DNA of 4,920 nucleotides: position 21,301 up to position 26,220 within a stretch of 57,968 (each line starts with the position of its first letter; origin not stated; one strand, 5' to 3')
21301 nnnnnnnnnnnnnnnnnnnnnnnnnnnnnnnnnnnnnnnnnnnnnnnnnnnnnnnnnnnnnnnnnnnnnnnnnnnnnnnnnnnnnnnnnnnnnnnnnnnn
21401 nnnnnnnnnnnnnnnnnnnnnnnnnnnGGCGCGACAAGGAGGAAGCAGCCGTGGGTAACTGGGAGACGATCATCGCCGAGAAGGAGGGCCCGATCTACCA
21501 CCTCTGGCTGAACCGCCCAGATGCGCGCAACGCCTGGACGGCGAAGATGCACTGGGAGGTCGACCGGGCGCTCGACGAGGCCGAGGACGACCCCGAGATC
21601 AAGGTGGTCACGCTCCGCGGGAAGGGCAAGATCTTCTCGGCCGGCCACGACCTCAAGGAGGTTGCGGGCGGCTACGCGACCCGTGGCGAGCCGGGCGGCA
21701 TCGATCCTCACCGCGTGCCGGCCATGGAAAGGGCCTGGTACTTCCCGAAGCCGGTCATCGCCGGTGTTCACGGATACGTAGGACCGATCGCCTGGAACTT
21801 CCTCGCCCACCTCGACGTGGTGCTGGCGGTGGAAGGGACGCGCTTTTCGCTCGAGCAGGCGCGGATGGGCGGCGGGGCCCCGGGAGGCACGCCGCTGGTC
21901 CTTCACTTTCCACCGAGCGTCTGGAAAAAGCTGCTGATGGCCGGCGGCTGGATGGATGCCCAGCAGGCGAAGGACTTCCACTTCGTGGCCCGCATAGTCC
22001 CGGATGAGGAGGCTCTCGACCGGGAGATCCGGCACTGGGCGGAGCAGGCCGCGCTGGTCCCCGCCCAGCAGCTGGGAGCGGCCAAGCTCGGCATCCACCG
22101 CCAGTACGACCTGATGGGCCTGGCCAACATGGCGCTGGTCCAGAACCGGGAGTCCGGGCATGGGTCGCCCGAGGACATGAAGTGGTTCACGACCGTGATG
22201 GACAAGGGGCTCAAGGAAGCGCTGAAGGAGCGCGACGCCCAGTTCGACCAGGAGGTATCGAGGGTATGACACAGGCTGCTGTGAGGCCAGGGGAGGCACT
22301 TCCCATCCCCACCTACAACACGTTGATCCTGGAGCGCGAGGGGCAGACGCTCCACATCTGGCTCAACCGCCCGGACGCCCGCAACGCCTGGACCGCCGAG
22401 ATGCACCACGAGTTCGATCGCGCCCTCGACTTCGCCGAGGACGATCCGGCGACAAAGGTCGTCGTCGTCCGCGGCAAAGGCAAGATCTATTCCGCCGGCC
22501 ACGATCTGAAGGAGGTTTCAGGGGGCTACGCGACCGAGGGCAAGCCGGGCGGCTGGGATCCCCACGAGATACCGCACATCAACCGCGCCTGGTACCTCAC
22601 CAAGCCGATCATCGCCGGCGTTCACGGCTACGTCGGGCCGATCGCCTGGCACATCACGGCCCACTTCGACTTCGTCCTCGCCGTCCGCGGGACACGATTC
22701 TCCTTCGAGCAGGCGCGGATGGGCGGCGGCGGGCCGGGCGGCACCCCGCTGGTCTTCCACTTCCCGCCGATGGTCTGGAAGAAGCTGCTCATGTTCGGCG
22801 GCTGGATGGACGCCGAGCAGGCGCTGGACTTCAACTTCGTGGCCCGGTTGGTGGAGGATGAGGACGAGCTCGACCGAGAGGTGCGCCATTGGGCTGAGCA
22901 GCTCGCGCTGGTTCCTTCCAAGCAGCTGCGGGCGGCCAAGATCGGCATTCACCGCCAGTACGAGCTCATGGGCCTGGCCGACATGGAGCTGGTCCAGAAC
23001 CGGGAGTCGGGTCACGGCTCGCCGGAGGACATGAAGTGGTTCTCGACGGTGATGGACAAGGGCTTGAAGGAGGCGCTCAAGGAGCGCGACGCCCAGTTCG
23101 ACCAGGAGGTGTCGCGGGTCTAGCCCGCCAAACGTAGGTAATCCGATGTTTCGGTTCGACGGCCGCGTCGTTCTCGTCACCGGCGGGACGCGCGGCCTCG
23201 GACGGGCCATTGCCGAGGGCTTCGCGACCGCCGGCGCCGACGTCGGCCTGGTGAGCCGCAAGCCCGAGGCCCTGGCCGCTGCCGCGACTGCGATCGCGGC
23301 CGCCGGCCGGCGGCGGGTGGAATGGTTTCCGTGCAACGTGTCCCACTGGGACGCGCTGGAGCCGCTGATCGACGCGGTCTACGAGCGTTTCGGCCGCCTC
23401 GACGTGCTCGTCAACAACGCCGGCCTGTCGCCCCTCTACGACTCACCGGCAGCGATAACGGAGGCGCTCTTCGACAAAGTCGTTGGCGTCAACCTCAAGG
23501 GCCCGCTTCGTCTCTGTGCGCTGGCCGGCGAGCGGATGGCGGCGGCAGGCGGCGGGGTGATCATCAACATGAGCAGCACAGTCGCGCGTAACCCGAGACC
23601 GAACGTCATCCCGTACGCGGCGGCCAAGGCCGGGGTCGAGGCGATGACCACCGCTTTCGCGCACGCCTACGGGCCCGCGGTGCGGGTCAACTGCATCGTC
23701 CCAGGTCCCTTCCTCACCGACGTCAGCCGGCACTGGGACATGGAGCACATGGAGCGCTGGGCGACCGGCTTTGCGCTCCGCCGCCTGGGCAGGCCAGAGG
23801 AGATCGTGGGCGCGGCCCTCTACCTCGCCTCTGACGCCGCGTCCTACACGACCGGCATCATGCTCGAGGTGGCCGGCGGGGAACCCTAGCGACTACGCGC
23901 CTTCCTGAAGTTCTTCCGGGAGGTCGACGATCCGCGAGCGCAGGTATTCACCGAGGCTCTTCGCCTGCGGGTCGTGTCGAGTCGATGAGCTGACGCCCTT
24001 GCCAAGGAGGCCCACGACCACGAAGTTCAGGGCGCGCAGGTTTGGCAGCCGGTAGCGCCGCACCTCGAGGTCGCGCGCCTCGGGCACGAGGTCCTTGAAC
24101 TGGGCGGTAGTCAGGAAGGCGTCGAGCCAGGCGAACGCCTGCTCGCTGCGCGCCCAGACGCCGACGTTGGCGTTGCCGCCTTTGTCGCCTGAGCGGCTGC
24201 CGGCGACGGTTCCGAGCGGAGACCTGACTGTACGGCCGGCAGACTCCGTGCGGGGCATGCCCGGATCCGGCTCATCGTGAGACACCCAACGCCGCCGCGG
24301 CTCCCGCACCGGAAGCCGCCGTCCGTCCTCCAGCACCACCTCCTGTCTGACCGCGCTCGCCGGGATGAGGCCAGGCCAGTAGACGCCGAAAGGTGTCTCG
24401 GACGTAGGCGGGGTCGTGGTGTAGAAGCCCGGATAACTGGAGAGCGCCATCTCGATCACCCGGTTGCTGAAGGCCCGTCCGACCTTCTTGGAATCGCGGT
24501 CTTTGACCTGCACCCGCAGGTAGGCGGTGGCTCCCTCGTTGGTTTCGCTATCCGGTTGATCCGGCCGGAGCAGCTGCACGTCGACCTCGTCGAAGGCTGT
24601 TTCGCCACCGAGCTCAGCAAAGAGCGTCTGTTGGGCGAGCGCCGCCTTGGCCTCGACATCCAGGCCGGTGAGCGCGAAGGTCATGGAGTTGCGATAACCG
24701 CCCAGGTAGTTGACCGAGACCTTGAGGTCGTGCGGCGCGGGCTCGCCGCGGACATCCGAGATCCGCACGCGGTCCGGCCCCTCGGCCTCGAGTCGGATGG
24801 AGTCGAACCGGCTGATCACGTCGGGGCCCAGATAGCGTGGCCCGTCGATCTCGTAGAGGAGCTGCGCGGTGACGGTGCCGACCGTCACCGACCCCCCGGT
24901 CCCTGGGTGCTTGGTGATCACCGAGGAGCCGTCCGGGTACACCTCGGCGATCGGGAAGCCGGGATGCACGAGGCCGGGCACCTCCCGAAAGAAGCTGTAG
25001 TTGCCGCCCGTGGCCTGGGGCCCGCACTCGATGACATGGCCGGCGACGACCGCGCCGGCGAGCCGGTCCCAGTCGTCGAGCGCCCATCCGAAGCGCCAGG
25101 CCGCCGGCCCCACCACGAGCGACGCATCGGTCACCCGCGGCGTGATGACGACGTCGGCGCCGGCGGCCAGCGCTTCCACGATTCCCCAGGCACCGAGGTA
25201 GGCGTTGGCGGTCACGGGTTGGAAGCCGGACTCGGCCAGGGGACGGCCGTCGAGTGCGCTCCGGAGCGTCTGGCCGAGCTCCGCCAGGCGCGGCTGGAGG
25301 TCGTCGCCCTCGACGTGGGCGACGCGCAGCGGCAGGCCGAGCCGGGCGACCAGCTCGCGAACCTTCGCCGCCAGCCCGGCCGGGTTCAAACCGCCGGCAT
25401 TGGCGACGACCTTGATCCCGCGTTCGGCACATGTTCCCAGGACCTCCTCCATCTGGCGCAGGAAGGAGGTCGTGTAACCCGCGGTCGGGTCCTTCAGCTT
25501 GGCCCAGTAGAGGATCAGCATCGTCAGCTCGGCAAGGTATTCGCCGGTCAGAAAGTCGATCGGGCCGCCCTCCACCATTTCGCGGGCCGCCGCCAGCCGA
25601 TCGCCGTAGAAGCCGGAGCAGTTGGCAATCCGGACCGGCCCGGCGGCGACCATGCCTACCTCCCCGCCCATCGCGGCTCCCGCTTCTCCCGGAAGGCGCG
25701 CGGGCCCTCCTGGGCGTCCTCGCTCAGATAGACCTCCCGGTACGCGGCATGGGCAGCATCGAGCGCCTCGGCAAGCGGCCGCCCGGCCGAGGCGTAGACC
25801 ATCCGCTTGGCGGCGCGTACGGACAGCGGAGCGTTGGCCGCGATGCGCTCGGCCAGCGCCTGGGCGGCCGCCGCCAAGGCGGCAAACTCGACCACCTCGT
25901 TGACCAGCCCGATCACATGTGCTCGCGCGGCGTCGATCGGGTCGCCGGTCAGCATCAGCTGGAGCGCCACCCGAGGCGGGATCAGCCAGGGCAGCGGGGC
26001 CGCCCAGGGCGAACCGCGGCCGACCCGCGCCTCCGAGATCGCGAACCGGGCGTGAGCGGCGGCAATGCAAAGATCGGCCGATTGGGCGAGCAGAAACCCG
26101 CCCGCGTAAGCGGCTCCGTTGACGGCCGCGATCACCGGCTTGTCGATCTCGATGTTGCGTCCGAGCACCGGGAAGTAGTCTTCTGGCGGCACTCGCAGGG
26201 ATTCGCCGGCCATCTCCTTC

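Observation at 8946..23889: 14-gene co-directional operon joining a peptide-type ABC importer directly to CoA-thioester chemistry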

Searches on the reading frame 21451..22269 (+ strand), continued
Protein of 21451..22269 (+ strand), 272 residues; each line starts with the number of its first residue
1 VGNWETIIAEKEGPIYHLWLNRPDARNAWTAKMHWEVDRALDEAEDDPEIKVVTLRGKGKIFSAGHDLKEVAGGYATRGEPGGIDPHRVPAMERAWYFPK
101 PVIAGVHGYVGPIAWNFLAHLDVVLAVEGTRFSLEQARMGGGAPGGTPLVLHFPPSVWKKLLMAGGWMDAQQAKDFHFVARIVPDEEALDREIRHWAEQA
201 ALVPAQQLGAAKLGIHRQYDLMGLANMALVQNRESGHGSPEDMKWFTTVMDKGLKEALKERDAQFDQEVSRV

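Call 79: find_encoding_contigs(protein=P0207, flank=10000, max_places=2)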
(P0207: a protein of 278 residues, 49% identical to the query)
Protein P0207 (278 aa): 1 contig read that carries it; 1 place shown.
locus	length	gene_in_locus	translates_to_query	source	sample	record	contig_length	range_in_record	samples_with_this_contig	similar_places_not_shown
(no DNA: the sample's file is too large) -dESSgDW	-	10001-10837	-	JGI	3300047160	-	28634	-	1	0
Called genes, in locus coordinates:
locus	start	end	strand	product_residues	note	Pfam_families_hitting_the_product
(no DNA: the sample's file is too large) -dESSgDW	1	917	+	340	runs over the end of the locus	PF01544:CorA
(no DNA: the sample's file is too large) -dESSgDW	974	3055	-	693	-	PF02922:CBM_48, PF00128:Alpha-amylase, PF21156:ISOA1-3_C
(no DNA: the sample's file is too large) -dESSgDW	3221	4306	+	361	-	PF00923:TAL_FSA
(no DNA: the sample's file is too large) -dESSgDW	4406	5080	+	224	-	PF06026:Rib_5-P_isom_A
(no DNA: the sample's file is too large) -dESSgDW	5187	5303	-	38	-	-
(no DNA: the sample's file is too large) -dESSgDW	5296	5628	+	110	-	-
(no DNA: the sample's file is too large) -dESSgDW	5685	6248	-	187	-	PF02525:Flavodoxin_2, PF03358:FMN_red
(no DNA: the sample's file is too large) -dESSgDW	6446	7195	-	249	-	PF00378:ECH_1, PF16113:ECH_2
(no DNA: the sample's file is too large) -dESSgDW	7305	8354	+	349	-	PF00296:Bac_luciferase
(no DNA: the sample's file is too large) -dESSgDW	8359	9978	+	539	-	PF00496:SBP_bac_5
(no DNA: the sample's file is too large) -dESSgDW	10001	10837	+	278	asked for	PF00378:ECH_1, PF16113:ECH_2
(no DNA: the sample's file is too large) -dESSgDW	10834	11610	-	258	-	PF00149:Metallophos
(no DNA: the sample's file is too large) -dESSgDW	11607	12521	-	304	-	PF00561:Abhydrolase_1, PF12146:Hydrolase_4, PF12697:Abhydrolase_6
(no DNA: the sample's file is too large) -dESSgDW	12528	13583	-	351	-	PF00005:ABC_tran, PF13401:AAA_22 (faint), PF13304:AAA_21 (faint), PF08352:oligo_HPY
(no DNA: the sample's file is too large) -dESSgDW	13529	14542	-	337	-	PF00005:ABC_tran, PF02463:SMC_N (weak), PF13304:AAA_21, PF08352:oligo_HPY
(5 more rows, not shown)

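Call 91: search_dna_similar(query=window:21451-22269:+, collection=plasmids, mode=protein, max_rows=10, max_evalue=1e-30)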
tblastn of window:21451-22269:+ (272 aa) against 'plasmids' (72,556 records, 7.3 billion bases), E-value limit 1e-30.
No match.
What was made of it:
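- Tried and rejected: No match (call 91).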

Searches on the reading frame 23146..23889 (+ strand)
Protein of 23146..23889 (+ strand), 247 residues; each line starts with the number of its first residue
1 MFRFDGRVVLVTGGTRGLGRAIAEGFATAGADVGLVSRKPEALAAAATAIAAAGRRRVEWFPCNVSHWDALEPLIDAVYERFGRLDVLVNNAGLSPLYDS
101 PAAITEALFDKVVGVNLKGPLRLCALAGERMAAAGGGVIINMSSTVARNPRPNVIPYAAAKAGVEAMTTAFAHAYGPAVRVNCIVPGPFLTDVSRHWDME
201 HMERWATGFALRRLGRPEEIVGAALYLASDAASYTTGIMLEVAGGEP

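Call 4: search_protein_families(library=pfam, proteins=[window:23146-23889:+])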
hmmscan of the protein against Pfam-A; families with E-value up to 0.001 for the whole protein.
window:23146-23889:+ (247 aa): 5 families
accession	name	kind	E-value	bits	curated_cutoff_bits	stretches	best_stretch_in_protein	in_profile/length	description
PF13561.12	adh_short_C2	-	6e-54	183.6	27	1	16-245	6-234/236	Enoyl-(Acyl carrier protein) reductase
PF00106.31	adh_short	-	4.5e-50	170.3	26.6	1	7-197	1-190/195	short chain dehydrogenase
PF08659.16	KR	-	9.7e-11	42.3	22.6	1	9-182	3-174/180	KR domain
PF23441.1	SDR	-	2.9e-09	37.2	27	1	8-235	9-246/258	SDR-like rossmann domain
PF01370.27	Epimerase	-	6.7e-08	32.7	20.9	1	9-189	1-176/240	NAD dependent epimerase/dehydratase family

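Call 5: search_protein_families(library=ncbifam, proteins=[window:23146-23889:+], max_evalue=0.00001)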
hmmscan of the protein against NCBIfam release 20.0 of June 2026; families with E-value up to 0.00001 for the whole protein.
window:23146-23889:+ (247 aa): 224 families (the best 25 are shown)
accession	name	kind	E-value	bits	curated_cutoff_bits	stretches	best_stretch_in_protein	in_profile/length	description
NF005559.1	PRK07231.1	subfamily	5.9e-65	219.2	215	1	3-245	1-246/249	glucose 1-dehydrogenase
NF005893.0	PRK07856.1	equivalog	6.9e-60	202.5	255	1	2-245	5-240/255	SDR family oxidoreductase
NF005446.0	PRK07035.1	equivalog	1.4e-54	185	373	1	2-245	7-252/255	SDR family oxidoreductase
NF004198.0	PRK05653.1-3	equivalog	1.4e-53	181.9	296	1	4-245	5-245/248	3-oxoacyl-ACP reductase FabG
NF004778.0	PRK06124.1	equivalog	1.3e-52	178.7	303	1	2-245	7-251/256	SDR family oxidoreductase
NF009466.0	PRK12826.1-2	subfamily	1.4e-51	175.4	222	1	7-246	4-244/248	3-oxoacyl-ACP reductase FabG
NF005873.0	PRK07814.1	equivalog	5.1e-50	170.3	346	1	1-245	5-250/263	SDR family oxidoreductase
NF006070.0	PRK08213.1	subfamily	5.4e-50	170.3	279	1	2-245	8-255/259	gluconate 5-dehydrogenase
TIGR01830.1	3oxo_ACP_reduc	equivalog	6e-49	166.9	297.75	1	9-245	1-237/239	3-oxoacyl-[acyl-carrier-protein] reductase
NF004197.0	PRK05653.1-1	equivalog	3.3e-48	164.5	332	1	4-245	5-245/249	3-oxoacyl-ACP reductase FabG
NF004791.0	PRK06138.1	equivalog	6.4e-48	163.3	312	1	3-245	2-248/252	SDR family oxidoreductase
NF009468.0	PRK12826.1-4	equivalog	7.8e-48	163.4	318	1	3-246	4-247/256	SDR family oxidoreductase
NF005309.0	PRK06841.1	subfamily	1.8e-47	162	286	1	2-245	11-251/255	GolD/DthD family dehydrogenase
NF004818.0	PRK06172.1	equivalog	2.3e-47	161.5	336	1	3-245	4-249/253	SDR family oxidoreductase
NF052558.1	MBtsdlDhBudC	equivalog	2.1e-46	158.6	270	1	4-245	1-240/250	meso-2,3-butanediol dehydrogenase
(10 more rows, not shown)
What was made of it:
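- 23146..23889 (+): Classical SDR oxidoreductase, the last gene of the unit. Its stop lies 3 nt from the stop of the convergent AtuA gene. Calls 4, 5.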

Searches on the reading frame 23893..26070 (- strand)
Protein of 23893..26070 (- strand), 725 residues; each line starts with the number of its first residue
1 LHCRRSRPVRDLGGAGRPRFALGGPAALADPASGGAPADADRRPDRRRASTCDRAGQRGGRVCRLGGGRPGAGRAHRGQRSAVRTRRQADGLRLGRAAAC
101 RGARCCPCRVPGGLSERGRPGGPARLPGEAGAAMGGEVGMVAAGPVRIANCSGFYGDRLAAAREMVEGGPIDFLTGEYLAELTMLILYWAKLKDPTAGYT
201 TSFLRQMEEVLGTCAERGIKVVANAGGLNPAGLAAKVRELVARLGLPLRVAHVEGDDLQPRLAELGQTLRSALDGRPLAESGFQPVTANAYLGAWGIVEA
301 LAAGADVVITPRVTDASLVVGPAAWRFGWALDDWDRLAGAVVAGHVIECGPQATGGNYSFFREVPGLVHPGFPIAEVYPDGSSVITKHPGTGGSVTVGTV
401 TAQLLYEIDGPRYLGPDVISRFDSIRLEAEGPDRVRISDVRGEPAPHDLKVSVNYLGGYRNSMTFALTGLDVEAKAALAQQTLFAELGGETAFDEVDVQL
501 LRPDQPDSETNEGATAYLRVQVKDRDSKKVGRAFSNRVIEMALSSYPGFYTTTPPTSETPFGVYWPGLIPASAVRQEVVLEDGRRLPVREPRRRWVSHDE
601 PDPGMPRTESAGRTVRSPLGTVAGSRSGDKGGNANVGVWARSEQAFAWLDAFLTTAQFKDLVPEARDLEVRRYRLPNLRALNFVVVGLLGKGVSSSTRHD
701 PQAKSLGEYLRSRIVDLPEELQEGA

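Call 7: search_protein_families(library=pfam, proteins=[window:23893-26070:-])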
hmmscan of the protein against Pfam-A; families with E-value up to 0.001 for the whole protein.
window:23893-26070:- (725 aa): 2 families
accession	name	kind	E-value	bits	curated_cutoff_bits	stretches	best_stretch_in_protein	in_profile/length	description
PF07287.17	AtuA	-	1.7e-169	564.7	22.8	1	146-579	1-436/437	Acyclic terpene utilisation family protein AtuA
PF23544.1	AtuA_ferredoxin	-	3.1e-20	73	27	1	618-712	2-109/113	AtuA ferredoxin-like domain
